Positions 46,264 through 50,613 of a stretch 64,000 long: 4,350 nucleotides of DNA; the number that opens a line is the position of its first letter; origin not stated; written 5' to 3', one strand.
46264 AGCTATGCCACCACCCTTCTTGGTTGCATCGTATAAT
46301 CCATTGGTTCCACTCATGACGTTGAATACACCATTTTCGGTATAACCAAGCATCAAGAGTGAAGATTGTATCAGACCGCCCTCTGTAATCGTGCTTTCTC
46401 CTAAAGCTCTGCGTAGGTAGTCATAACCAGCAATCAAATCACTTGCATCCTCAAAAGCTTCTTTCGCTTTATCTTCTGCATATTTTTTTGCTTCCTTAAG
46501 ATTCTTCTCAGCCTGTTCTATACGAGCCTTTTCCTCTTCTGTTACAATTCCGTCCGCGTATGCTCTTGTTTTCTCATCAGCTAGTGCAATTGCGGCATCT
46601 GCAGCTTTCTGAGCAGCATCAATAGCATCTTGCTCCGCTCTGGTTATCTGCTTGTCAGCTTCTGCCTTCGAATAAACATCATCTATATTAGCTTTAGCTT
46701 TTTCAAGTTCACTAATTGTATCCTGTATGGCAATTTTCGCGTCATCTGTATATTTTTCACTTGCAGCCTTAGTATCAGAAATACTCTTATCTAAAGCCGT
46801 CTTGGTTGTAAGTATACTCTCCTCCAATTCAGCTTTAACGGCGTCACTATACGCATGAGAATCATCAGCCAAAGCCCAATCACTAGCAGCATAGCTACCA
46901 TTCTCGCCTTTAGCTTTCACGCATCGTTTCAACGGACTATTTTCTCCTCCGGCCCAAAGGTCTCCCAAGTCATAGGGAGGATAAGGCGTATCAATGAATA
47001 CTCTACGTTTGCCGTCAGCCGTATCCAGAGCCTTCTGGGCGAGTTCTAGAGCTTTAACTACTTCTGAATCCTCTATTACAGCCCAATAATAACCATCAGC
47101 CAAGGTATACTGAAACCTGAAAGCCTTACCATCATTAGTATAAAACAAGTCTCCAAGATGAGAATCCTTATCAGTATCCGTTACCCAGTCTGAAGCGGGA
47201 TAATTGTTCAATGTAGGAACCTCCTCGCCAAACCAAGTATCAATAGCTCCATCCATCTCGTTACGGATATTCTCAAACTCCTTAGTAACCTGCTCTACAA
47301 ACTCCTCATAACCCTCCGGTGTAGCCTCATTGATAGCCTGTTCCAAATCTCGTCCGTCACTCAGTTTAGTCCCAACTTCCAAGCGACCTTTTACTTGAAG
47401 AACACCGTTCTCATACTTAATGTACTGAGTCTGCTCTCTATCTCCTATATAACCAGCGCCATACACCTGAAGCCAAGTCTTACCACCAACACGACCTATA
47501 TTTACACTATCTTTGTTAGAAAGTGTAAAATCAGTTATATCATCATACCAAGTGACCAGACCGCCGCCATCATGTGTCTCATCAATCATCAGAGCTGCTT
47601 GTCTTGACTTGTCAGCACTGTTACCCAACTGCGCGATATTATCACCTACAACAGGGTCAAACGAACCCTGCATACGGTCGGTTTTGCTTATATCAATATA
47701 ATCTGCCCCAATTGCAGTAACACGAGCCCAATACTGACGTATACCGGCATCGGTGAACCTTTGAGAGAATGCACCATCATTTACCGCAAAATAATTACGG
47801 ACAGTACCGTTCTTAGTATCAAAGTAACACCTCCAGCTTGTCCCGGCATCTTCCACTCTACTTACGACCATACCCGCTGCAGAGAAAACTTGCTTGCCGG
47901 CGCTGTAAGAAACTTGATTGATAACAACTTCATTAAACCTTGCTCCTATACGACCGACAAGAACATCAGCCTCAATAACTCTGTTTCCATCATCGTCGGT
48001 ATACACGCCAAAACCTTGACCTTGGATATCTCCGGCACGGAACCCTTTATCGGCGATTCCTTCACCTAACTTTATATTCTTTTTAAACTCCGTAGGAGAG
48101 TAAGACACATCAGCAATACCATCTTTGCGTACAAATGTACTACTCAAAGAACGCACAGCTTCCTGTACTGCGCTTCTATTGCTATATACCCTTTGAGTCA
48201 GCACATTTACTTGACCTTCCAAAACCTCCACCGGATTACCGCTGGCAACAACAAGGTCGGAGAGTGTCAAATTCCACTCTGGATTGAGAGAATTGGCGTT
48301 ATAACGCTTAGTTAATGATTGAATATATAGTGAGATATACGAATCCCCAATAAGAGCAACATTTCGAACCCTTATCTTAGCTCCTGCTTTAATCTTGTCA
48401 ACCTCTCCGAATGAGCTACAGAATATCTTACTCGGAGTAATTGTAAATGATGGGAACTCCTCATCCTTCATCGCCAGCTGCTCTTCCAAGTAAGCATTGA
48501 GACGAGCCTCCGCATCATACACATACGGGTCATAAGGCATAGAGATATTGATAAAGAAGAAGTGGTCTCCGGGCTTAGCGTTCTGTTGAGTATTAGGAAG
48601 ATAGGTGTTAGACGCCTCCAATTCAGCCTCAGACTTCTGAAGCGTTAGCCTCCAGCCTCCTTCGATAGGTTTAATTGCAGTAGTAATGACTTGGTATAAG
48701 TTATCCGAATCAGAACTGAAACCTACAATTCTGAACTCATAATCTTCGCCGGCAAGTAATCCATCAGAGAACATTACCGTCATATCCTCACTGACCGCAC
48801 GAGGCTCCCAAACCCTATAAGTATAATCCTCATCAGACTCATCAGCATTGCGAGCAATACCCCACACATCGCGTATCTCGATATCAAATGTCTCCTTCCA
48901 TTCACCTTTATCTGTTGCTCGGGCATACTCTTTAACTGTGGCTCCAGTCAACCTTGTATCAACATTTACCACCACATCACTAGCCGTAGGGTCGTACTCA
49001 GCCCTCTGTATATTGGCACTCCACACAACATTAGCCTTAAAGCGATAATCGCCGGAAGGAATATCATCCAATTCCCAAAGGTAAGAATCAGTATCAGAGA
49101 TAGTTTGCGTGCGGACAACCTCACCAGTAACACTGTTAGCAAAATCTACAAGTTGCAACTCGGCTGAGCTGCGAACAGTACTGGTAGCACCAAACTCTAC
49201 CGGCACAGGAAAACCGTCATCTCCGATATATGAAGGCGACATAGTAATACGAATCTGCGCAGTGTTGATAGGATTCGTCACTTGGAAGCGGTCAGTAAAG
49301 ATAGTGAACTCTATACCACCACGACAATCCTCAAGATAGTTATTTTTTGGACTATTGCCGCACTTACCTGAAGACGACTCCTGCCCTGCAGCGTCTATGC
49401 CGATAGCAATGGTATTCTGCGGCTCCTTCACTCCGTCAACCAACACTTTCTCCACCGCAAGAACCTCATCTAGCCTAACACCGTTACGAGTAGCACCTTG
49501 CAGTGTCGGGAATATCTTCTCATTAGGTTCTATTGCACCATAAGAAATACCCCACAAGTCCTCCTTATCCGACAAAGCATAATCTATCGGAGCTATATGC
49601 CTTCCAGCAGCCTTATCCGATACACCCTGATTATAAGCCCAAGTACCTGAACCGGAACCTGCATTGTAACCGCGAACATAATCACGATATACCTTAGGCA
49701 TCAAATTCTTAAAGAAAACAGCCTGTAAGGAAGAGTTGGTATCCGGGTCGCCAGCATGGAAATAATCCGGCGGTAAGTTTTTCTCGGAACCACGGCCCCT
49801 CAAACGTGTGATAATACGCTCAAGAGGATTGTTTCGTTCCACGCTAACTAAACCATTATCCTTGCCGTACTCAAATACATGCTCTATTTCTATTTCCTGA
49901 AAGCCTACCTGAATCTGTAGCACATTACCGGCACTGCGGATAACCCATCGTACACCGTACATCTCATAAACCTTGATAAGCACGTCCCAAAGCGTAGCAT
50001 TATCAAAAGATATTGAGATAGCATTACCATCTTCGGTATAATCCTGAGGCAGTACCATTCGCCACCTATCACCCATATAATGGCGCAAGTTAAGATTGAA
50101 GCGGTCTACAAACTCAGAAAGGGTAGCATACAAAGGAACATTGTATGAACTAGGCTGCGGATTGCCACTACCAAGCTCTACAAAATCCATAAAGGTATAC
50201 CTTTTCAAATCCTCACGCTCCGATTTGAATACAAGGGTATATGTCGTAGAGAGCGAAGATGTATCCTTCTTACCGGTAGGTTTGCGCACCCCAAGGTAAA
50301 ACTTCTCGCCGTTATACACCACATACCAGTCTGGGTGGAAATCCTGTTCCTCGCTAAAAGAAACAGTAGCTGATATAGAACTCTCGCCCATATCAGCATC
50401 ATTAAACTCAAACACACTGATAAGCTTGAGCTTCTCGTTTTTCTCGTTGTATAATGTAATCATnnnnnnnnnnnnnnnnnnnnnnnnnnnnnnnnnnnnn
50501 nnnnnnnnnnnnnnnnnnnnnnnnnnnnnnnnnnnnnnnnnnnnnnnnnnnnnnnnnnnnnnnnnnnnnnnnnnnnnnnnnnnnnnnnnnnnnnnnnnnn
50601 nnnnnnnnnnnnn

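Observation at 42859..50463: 2534-aa tail fibre with Phage_fiber_2-type repeats and a C-terminal S74-like intramolecular chaperone (SDIRYK)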

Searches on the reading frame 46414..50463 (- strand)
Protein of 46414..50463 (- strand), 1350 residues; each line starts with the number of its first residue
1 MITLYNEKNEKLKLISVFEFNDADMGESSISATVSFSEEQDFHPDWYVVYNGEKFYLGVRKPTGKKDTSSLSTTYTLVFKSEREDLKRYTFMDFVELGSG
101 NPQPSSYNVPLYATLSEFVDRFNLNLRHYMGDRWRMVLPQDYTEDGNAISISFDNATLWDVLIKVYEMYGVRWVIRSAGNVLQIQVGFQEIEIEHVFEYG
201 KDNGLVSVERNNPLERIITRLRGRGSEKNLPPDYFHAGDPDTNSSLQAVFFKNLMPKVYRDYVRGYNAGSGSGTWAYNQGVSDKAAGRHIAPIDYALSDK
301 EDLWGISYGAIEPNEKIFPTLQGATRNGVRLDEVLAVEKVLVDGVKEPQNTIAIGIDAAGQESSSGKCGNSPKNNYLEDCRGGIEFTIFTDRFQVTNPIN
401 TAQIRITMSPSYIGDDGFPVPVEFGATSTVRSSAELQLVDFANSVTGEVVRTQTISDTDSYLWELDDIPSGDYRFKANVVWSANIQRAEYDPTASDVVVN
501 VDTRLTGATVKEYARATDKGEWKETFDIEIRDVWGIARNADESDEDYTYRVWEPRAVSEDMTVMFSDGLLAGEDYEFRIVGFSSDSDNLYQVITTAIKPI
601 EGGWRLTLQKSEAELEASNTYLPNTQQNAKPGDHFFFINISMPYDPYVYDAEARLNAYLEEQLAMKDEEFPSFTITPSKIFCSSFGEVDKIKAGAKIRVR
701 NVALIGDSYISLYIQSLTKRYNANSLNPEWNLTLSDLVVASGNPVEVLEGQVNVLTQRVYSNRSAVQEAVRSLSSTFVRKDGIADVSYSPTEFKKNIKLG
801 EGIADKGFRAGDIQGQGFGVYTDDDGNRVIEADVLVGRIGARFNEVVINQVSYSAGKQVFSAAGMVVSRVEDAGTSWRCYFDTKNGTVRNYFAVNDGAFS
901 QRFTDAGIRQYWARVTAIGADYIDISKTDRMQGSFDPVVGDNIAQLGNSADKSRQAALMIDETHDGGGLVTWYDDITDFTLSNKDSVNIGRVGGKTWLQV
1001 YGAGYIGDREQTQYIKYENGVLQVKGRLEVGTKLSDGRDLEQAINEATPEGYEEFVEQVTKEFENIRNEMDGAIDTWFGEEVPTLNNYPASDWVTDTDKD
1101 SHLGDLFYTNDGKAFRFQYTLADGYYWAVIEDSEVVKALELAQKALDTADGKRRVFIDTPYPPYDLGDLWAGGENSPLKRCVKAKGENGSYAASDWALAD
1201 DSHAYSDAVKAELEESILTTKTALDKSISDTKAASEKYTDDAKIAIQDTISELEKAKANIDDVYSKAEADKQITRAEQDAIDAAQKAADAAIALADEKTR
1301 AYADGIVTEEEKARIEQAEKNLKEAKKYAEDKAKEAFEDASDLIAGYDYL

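Call 46: search_dna_similar(query=window:46414-50463:-, collection=phages, mode=protein, max_evalue=0.00001, max_rows=25)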
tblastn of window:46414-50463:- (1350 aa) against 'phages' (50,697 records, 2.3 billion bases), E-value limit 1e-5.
Records with a match: 98; places in all: 107; records where one place covers at least 80% of the query: 0.
Best place of each record, by identity: <60% 98.
By first word of the organism name: Vibrio 29; Bacteroides 17; Bacteriophage 14; uncultured 8; Bacillus 7; Fusobacterium 5; Alteromonas 5; Staphylococcus 4; Mammaliicoccus 3; Parabacteroides 2; and 3 more.
By host as written in the record: - 54; Alteromonas macleodii str. 'Balearic Sea AD45' 5; Parabacteroides faecis DA672 2; Bacillus cereus BGSC 6E1 2; Bacillus cereus 2; Bacillus cereus HER1399 2; Staphylococcus epidermidis 36-1 2; Eggerthella lenta DSM 15644 2; and 22 more.
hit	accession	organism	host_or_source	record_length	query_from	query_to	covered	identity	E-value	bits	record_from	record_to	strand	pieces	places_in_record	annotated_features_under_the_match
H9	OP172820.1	Parabacteroides phage PF672P2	Parabacteroides faecis DA672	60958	9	1073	79%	39.4%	0e+0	737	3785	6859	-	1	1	hypothetical protein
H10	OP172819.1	Parabacteroides phage PF672P1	Parabacteroides faecis DA672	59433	9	1073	79%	39.2%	0e+0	734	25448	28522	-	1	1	hypothetical protein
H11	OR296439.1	Bacteroides phage C3_41T2LP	Bacteroides uniformis MB20-41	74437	1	1138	59%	26.5%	1e-39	230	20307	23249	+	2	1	tail protein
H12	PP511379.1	Dulem virus 40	Eulemur fulvus collaris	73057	8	1150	61%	24.5%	8e-35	221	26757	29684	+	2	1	tail protein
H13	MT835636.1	Bacteriophage sp.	human fecal samples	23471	823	1268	33%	31.8%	2e-50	202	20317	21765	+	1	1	record has no annotation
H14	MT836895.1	Bacteriophage sp.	human fecal samples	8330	802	1199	29%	35.2%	5e-48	194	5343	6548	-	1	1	record has no annotation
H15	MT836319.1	Bacteriophage sp.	human fecal samples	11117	797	1196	30%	32.5%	2e-47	192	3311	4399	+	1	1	record has no annotation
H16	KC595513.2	Bacillus phage Shanette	Bacillus cereus BGSC 6E1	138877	987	1271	21%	36.4%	2e-34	150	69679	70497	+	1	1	tail fiber protein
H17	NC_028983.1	Bacillus phage Shanette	Bacillus cereus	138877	987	1271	21%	36.4%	2e-34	150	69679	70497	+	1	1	tail protein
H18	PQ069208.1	Bacillus phage S4-1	Bacillus sp. S4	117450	979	1271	22%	34.0%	4e-34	150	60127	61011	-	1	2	record has no annotation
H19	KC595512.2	Bacillus phage JL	Bacillus cereus BGSC 6E1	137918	1019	1271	19%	38.9%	4e-35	153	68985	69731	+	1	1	tail fiber protein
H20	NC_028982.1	Bacillus phage JL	Bacillus cereus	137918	1019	1271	19%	38.9%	4e-35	153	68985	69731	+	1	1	tail protein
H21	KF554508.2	Bacillus phage CP-51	Bacillus cereus HER1399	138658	1019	1271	19%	37.9%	5e-34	149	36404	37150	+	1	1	putative tail protein (x2)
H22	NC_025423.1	Bacillus phage CP-51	Bacillus cereus HER1399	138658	1019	1271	19%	37.9%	5e-34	149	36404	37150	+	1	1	tail protein (x2)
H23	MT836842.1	Bacteriophage sp.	human fecal samples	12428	1000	1226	17%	36.5%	9e-29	132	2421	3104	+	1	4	record has no annotation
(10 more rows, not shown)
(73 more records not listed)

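Call 58: get_annotated_region(hit=H9, flank=9000)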
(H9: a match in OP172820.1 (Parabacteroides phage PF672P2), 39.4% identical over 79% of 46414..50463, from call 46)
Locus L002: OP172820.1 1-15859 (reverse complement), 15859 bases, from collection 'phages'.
description: Parabacteroides phage PF672P2, complete genome.
organism: Parabacteroides phage PF672P2 (NCBI taxid 2968685)
taxonomy: Viruses; Duplodnaviria; Heunggongvirae; Uroviricota; Caudoviricetes
host: Parabacteroides faecis DA672; source: municipal sewage; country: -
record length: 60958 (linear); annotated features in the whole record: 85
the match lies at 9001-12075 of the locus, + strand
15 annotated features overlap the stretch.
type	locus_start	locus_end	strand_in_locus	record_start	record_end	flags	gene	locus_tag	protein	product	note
CDS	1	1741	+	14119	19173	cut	-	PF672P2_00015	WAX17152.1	hypothetical protein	-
CDS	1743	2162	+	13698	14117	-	ply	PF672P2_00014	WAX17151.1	L-alanyl-D-glutamate peptidase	-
CDS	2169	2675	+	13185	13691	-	-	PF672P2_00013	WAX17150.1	hypothetical protein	-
CDS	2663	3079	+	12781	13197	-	-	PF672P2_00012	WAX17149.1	hypothetical protein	-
CDS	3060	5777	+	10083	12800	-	-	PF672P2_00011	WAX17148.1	hypothetical protein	-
CDS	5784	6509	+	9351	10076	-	-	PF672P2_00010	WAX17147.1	hypothetical protein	-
CDS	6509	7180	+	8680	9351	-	-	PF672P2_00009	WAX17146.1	hypothetical protein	-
CDS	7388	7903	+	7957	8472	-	-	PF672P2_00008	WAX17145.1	hypothetical protein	-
CDS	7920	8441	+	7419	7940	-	-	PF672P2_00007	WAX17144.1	hypothetical protein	-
CDS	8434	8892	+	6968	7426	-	-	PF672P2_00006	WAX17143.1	hypothetical protein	-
CDS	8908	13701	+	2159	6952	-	-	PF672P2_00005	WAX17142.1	hypothetical protein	-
CDS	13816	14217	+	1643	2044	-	-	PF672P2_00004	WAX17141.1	hypothetical protein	-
CDS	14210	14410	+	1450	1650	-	-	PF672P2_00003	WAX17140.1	hypothetical protein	-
CDS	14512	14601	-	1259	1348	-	-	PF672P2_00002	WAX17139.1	hypothetical protein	-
CDS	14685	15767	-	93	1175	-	-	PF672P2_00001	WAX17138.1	hypothetical protein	-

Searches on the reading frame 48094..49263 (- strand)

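Call 29: search_protein_families(library=pfam, proteins=[window:48094-49263:-], max_evalue=1)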
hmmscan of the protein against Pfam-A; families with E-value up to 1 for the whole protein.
window:48094-49263:- (390 aa): 3 families
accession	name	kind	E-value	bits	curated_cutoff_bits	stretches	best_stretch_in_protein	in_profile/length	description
PF19130.5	DUF5813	-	0.035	14.5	25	1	78-145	19-86/144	Family of unknown function (DUF5813)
PF20808.2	MINT_RAM7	-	0.036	14.8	108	1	333-370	34-71/110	Msx2-interacting protein, RAM7 domain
PF00168.36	C2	-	0.16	12.7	22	0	307-335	23-55/104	C2 domain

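Call 42: search_protein_families(library=phrogs, proteins=[window:48094-49263:-], max_evalue=0.01)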
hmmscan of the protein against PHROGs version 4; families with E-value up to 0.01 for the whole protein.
window:48094-49263:- (390 aa): 1 family
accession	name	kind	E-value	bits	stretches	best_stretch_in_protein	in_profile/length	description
phrog_19846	-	unknown function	0.0017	17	1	217-307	352-443/1272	-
